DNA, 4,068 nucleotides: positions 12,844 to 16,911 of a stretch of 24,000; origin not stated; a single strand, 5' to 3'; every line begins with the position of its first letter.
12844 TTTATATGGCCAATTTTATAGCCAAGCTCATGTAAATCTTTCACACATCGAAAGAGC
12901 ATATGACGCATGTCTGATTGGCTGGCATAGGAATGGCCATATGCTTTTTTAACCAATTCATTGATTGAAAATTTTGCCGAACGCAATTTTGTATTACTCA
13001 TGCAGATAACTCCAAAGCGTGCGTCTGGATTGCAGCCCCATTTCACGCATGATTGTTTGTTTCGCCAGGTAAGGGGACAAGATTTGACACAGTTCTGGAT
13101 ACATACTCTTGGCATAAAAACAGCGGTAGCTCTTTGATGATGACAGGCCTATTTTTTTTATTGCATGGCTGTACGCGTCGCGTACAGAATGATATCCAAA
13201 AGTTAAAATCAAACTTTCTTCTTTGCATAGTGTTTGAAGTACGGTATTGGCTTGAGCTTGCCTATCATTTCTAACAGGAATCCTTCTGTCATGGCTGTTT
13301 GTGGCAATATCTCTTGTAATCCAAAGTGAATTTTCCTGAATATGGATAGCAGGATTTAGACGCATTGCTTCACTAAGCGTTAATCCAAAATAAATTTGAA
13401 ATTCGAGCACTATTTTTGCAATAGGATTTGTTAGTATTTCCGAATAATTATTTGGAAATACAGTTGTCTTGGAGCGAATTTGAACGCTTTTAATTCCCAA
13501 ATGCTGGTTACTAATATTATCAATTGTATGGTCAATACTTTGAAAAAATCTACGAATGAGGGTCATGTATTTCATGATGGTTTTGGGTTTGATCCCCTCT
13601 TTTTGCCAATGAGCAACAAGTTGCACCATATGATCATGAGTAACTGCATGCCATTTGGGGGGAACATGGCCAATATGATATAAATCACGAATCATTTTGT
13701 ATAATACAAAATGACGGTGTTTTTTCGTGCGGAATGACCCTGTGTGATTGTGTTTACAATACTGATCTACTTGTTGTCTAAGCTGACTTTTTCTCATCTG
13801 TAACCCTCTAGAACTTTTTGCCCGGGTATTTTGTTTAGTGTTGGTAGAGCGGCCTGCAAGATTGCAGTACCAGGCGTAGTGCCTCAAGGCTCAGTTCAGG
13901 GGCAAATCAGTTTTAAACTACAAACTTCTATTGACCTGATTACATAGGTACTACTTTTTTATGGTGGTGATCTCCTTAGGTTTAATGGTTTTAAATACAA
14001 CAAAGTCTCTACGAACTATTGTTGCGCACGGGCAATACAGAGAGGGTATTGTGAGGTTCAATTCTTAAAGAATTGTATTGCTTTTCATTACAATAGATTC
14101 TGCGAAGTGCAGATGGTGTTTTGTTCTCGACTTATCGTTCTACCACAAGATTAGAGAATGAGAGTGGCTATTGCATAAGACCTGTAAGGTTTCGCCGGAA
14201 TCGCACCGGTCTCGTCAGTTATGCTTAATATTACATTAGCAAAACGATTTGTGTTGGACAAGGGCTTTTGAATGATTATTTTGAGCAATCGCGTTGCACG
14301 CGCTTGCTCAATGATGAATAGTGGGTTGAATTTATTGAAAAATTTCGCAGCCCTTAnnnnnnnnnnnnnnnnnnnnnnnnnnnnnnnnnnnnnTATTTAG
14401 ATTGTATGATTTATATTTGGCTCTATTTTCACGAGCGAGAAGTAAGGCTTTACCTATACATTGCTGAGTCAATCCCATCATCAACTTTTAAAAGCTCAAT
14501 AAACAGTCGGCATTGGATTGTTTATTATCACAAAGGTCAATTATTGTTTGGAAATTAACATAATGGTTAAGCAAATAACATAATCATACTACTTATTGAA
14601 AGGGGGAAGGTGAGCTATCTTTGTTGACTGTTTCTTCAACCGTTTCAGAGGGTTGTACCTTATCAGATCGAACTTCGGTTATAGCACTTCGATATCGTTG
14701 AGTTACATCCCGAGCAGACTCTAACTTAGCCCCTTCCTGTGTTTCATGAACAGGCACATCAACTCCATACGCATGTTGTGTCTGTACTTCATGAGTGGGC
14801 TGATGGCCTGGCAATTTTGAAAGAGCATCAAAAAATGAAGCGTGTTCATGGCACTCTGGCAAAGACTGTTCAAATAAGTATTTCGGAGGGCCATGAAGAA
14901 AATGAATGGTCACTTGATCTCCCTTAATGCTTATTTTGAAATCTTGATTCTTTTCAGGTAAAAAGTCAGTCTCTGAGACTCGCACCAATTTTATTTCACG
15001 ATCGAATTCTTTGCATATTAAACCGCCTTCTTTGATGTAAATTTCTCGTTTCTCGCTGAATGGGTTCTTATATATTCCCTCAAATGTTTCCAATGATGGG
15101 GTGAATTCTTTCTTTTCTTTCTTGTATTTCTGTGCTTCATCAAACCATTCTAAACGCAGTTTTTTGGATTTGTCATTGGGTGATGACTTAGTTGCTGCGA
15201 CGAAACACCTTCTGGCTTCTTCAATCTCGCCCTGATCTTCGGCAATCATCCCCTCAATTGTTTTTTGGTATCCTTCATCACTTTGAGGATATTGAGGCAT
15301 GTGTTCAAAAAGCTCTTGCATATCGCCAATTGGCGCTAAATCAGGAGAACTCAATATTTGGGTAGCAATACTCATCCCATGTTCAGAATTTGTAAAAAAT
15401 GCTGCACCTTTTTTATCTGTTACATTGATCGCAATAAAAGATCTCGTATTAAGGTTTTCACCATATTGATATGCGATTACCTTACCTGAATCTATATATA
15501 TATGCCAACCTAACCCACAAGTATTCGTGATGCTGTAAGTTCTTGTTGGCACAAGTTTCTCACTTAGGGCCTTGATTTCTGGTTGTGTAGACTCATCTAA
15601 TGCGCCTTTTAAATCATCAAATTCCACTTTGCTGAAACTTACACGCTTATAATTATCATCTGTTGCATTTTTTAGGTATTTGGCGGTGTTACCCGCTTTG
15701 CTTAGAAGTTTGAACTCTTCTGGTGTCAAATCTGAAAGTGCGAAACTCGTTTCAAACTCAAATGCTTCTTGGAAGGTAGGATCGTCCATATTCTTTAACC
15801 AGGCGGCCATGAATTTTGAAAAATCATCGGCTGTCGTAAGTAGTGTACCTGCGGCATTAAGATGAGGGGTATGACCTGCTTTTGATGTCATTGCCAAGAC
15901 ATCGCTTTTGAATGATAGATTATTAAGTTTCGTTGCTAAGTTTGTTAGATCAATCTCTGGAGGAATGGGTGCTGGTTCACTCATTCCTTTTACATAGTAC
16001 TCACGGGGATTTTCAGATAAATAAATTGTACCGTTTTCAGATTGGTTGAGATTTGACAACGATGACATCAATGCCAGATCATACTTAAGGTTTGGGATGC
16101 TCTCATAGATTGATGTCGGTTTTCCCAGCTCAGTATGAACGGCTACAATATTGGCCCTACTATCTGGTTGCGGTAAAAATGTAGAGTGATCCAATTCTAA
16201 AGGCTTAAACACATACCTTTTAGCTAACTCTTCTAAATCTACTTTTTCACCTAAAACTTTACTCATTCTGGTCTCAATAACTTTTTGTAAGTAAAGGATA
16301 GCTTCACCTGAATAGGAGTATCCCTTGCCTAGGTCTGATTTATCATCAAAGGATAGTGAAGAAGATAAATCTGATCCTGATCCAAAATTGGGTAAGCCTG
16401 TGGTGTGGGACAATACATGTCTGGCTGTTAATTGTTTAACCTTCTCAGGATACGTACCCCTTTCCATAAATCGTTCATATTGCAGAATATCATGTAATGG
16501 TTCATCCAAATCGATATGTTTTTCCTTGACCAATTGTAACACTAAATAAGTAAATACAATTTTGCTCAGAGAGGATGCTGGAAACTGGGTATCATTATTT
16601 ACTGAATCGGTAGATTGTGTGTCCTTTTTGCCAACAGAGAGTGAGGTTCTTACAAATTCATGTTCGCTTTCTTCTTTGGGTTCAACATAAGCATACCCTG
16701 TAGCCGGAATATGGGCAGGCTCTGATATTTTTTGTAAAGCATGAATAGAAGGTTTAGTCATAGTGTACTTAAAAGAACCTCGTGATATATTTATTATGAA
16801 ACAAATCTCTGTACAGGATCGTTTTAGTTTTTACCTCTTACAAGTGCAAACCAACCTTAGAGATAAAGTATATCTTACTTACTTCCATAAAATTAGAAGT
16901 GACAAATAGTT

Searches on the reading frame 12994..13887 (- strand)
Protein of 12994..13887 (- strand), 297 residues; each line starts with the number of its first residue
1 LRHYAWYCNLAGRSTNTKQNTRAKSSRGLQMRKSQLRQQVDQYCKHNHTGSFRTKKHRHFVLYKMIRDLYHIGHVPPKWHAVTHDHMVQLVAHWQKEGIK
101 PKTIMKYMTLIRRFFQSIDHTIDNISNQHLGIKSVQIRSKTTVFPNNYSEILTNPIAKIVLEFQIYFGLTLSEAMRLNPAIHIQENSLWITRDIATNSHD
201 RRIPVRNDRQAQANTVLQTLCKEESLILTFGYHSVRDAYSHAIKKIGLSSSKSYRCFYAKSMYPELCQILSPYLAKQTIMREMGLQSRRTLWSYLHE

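Call 36: search_protein_families(library=pfam, proteins=[window:12994-13887:-], max_evalue=0.001)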
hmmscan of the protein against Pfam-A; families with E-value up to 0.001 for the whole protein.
window:12994-13887:- (297 aa): 1 family
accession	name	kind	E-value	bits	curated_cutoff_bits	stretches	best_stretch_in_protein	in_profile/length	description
PF12834.13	Phage_int_SAM_2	-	1.3e-06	29.3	22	1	35-116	3-83/91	Phage integrase, N-terminal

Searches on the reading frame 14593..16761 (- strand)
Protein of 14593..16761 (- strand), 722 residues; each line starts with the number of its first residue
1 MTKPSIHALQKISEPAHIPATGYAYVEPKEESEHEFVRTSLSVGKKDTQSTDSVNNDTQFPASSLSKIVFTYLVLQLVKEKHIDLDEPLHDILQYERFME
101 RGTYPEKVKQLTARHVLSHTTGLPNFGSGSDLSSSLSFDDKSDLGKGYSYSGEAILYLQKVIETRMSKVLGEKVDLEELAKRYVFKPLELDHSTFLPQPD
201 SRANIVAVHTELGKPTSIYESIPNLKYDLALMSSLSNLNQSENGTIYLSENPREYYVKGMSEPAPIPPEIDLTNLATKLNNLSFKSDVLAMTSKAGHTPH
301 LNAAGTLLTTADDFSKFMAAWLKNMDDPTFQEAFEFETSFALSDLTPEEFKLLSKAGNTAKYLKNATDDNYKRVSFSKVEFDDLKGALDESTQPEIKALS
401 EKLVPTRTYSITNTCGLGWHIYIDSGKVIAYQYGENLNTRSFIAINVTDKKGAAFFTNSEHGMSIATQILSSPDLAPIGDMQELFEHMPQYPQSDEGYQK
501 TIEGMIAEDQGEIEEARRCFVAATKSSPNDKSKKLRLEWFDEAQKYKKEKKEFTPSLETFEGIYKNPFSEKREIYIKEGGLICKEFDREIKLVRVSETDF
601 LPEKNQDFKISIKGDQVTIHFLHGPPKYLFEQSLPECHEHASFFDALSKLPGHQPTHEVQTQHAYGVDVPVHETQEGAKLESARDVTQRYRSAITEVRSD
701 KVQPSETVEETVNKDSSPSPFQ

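Call 36: search_protein_families(library=pfam, proteins=[window:14593-16761:-], max_evalue=0.001)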
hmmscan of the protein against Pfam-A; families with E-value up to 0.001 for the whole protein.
window:14593-16761:- (722 aa): 2 families
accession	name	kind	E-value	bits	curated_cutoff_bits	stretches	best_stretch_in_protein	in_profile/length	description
PF00144.29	Beta-lactamase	-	6.2e-25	88.5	27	1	41-462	31-313/329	Beta-lactamase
PF13354.11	Beta-lactamase2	-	5.5e-05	23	22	1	46-89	7-50/214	Beta-lactamase enzyme family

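Call 82: search_protein_families(library=ncbifam, proteins=[window:14593-16761:-], max_evalue=0.00001)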
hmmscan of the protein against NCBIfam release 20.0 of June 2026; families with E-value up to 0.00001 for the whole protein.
window:14593-16761:- (722 aa): 1 family
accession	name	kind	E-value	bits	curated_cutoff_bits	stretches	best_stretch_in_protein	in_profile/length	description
NF052559.1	MthAcHydAcmB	equivalog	1.8e-06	26.9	550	0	42-123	42-132/391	methyl acetate hydrolase AcmB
